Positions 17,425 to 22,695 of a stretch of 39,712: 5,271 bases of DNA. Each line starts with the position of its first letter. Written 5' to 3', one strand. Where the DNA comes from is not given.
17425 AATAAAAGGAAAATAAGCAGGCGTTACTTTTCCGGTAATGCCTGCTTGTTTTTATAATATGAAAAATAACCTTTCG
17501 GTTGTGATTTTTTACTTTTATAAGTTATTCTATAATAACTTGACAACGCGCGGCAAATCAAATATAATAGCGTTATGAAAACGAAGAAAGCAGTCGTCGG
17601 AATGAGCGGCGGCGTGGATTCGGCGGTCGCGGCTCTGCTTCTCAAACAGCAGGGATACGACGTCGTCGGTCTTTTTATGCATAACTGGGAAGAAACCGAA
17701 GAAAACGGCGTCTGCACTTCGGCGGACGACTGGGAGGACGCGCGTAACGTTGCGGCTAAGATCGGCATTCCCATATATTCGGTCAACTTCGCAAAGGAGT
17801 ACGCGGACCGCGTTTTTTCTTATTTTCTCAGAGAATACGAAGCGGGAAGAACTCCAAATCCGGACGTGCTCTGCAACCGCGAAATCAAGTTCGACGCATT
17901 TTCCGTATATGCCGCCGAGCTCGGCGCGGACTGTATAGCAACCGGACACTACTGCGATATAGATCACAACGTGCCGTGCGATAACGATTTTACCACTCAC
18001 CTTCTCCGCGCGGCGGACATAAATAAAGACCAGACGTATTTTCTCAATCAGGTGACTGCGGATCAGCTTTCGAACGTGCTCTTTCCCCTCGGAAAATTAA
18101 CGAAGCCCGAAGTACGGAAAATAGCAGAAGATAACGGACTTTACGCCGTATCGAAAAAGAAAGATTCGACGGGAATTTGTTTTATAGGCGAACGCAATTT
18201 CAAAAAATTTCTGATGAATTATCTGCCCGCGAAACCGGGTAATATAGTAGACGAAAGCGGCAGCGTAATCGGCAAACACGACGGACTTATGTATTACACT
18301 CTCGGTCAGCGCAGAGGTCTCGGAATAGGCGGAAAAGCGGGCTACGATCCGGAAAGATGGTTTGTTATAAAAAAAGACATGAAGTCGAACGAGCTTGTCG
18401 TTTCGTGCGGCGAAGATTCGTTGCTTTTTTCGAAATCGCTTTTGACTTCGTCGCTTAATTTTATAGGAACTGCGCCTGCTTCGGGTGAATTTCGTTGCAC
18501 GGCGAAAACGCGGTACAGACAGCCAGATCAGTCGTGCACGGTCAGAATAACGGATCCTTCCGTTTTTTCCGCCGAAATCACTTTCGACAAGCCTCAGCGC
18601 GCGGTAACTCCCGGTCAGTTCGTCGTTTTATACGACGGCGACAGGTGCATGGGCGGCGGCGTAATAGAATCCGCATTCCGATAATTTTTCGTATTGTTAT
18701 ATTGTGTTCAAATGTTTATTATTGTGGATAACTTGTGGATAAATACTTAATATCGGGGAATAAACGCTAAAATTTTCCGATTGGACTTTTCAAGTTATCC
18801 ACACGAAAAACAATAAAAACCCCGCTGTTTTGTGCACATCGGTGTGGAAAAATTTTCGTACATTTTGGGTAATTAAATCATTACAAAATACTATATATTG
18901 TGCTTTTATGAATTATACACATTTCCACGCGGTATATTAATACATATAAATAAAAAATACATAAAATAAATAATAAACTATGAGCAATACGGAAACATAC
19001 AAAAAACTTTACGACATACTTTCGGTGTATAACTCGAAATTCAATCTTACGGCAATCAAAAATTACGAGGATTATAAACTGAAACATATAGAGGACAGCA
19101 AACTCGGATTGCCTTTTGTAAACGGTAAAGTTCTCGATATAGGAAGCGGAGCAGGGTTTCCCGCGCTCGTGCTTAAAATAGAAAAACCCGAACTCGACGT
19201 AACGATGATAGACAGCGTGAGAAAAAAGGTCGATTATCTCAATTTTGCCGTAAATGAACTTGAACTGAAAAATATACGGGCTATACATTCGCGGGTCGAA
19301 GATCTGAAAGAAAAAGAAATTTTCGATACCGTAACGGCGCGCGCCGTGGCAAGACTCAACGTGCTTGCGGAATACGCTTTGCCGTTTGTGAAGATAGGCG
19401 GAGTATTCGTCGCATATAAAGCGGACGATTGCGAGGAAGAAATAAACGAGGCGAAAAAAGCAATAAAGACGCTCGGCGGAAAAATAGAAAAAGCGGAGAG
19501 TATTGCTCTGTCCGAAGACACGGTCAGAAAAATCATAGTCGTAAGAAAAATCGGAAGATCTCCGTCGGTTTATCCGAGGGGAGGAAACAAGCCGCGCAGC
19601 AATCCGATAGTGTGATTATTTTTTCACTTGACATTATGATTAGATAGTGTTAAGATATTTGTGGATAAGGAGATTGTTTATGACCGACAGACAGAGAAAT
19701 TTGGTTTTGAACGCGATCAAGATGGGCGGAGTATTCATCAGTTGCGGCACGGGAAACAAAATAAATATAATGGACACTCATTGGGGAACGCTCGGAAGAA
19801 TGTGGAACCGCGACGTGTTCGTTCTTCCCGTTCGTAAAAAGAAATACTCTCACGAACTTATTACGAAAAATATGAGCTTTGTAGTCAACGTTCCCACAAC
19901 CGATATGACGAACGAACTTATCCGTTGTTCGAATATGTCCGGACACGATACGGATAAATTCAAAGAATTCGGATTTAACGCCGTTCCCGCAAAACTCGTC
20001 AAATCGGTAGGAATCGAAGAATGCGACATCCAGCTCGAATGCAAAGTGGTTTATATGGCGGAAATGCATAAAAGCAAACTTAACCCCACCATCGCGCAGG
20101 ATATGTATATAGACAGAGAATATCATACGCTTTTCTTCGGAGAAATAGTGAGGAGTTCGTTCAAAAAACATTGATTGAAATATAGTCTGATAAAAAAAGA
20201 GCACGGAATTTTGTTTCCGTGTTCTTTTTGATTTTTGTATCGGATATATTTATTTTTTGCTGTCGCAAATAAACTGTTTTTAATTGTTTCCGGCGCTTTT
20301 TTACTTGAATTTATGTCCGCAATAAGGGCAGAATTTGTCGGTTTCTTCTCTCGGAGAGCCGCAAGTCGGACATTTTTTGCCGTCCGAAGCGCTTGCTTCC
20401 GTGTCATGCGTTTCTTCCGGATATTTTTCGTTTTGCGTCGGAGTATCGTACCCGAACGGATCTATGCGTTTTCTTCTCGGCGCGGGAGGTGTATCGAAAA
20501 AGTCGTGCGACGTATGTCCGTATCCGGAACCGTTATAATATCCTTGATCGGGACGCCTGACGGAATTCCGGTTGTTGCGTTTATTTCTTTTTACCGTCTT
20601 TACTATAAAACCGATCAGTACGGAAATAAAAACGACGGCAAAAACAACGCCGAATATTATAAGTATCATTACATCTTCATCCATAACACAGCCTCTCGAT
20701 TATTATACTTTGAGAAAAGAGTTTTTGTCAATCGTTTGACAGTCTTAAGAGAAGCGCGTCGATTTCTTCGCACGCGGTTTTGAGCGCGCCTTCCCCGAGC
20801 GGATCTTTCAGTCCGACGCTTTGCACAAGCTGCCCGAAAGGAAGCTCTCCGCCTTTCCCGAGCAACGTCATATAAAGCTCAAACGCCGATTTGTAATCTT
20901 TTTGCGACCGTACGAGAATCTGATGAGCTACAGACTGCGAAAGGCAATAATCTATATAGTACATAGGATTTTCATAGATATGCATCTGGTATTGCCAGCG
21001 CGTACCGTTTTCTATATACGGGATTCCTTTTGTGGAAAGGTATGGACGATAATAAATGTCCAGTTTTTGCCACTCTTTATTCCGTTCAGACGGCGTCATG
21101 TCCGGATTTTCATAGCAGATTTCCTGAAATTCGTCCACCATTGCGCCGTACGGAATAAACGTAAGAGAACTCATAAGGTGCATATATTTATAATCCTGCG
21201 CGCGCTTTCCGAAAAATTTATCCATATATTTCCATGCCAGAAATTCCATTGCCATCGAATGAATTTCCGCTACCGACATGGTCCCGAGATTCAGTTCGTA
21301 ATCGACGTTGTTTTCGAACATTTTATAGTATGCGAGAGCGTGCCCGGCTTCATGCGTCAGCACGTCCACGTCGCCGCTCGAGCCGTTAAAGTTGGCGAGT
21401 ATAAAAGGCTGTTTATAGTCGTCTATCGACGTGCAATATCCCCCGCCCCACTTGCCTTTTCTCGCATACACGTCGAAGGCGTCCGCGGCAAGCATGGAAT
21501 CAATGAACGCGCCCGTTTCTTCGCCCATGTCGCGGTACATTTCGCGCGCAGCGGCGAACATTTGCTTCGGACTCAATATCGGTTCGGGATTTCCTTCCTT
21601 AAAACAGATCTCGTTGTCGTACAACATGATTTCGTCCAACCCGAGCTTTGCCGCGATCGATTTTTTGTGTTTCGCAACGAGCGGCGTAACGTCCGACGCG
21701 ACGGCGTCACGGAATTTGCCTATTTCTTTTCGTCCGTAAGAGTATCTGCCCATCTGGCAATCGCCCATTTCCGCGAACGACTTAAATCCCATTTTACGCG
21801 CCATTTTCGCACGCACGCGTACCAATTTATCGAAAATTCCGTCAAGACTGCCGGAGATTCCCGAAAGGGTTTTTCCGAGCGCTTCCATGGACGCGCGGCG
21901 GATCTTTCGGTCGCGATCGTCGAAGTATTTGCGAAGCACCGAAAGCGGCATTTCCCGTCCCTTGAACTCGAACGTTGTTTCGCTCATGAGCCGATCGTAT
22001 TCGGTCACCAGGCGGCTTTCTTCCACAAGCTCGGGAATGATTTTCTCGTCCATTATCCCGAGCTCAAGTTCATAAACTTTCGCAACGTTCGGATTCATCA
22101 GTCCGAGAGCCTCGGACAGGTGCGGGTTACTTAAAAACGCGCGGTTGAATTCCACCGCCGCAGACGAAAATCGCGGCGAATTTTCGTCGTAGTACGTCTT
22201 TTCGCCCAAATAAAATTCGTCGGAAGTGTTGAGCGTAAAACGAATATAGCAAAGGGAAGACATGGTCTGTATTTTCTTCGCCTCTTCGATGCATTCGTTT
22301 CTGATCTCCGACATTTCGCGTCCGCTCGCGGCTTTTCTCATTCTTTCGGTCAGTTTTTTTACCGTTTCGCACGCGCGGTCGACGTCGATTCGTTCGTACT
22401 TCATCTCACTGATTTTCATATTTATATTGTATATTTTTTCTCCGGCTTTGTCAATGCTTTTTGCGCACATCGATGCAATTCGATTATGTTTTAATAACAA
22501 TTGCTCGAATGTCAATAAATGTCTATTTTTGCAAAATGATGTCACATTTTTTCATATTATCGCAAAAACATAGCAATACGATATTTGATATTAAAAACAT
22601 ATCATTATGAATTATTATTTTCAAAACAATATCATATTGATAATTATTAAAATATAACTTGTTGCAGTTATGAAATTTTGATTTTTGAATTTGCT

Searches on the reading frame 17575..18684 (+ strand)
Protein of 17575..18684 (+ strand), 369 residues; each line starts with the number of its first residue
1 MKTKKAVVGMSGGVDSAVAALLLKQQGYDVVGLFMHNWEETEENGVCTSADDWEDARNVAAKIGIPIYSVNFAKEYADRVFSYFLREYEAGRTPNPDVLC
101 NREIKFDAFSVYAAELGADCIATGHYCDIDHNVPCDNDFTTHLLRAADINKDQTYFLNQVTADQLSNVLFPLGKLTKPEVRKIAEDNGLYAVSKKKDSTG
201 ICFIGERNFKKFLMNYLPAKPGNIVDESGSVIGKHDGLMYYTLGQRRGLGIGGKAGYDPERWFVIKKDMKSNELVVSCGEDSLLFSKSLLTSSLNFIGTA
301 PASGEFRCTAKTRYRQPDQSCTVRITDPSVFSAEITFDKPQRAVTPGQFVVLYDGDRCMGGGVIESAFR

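Call 12: search_protein_families(library=pfam, proteins=[window:17575-18684:+])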
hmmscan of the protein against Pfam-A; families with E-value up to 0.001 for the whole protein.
window:17575-18684:+ (369 aa): 7 families
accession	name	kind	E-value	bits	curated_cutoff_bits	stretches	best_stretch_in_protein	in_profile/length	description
PF03054.22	tRNA_Me_trans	-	8.6e-79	264.3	20.6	1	5-205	2-201/202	tRNA methyl transferase HUP domain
PF20258.4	tRNA_Me_trans_C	-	7e-24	84.4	20.6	1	287-364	2-77/77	Aminomethyltransferase beta-barrel domain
PF20259.3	tRNA_Me_trans_M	-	1.9e-23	82.2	27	1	210-277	1-65/66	tRNA methyl transferase PRC-barrel domain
PF02540.23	NAD_synthase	-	9.5e-07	28.6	21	1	3-75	18-84/242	NAD synthase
PF02568.20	ThiI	-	1.4e-06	28.5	20.5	1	5-124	5-115/197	Thiamine biosynthesis protein (ThiI)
PF06508.19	QueC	-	2.4e-06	27.7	22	1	5-206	1-187/210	Queuosine biosynthesis protein QueC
PF24167.1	DUF7411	-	0.0006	19.9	28.7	0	5-82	2-68/194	Family of unknown function (DUF7411)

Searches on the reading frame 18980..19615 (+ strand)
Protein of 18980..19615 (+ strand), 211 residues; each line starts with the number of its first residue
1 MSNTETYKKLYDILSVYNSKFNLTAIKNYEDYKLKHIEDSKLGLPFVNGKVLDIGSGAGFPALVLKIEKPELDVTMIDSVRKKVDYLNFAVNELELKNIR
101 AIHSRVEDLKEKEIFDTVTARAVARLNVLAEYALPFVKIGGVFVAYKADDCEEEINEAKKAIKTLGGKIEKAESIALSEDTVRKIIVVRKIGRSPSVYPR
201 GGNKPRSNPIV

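Call 12: search_protein_families(library=pfam, proteins=[window:18980-19615:+])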
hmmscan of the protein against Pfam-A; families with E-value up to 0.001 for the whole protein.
window:18980-19615:+ (211 aa): 5 families
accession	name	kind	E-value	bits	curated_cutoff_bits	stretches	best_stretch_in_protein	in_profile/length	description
PF02527.21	GidB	-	1.7e-46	158.4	27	1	5-173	3-174/184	rRNA small subunit methyltransferase G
PF13847.12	Methyltransf_31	-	8.3e-08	32.5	27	1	48-139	4-103/145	Methyltransferase domain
PF05175.20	MTS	-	2.6e-07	30.9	23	1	47-118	31-102/170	Methyltransferase small domain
PF13649.12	Methyltransf_25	-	8.7e-06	26.8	27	1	51-122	1-72/97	Methyltransferase domain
PF03848.20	TehB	-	0.00057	19.8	20.4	1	47-120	30-101/193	Tellurite resistance protein TehB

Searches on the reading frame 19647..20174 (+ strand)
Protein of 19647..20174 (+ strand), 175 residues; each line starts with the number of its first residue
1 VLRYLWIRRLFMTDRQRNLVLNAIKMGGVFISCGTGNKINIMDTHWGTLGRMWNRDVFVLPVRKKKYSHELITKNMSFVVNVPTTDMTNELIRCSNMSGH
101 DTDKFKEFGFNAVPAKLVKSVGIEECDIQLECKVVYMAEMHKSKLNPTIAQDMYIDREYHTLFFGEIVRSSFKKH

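Call 12: search_protein_families(library=pfam, proteins=[window:19647-20174:+])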
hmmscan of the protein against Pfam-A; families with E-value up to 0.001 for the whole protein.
window:19647-20174:+ (175 aa): 1 family
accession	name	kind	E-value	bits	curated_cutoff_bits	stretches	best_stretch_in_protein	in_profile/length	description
PF01613.24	Flavin_Reduct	-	1.9e-11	44.7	27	1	60-171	39-132/153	Flavin reductase like domain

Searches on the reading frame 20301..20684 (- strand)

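Call 12: search_protein_families(library=pfam, proteins=[window:20301-20684:-])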
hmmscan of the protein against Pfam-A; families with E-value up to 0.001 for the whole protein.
window:20301-20684:- (127 aa): 5 families
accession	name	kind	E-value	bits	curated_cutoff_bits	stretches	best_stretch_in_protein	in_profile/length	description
PF13240.11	Zn_Ribbon_1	-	2.9e-07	30.5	25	1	104-125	1-22/23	zinc-ribbon domain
PF13248.11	Zn_ribbon_3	-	1.1e-06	28.4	27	1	103-126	3-26/26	zinc-ribbon domain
PF12773.13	DZR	-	6.6e-05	23.4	27.3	1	102-123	24-45/45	Double zinc ribbon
PF24460.1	DUF7575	-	0.00022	21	28.5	1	101-126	2-27/28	Domain of unknown function (DUF7575)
PF17032.10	Zn_ribbon_15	-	0.00089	20.4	28.9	0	98-123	48-73/73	zinc-ribbon family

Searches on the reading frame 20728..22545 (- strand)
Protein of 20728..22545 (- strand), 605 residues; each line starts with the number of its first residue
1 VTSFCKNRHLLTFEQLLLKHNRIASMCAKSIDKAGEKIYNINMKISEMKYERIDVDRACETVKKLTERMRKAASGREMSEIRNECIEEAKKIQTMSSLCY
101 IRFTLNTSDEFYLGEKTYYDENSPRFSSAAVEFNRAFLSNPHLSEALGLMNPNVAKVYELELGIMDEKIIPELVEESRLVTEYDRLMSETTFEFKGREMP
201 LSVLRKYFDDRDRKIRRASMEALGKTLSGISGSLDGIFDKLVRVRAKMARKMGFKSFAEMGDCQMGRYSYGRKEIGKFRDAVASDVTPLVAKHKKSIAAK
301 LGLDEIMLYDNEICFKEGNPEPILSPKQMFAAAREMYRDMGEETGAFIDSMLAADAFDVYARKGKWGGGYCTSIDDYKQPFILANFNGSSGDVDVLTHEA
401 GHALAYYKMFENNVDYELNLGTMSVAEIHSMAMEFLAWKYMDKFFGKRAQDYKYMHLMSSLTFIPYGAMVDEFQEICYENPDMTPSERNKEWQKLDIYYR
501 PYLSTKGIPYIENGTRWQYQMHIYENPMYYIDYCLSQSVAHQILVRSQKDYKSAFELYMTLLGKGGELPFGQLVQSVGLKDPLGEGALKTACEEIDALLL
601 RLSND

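Call 13: search_protein_families(library=pfam, proteins=[window:20728-22545:-])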
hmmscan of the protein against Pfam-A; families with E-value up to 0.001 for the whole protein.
window:20728-22545:- (605 aa): 1 family
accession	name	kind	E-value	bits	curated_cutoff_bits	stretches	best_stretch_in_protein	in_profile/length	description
PF01432.26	Peptidase_M3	-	3e-24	86.6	27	2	357-589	189-453/457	Peptidase family M3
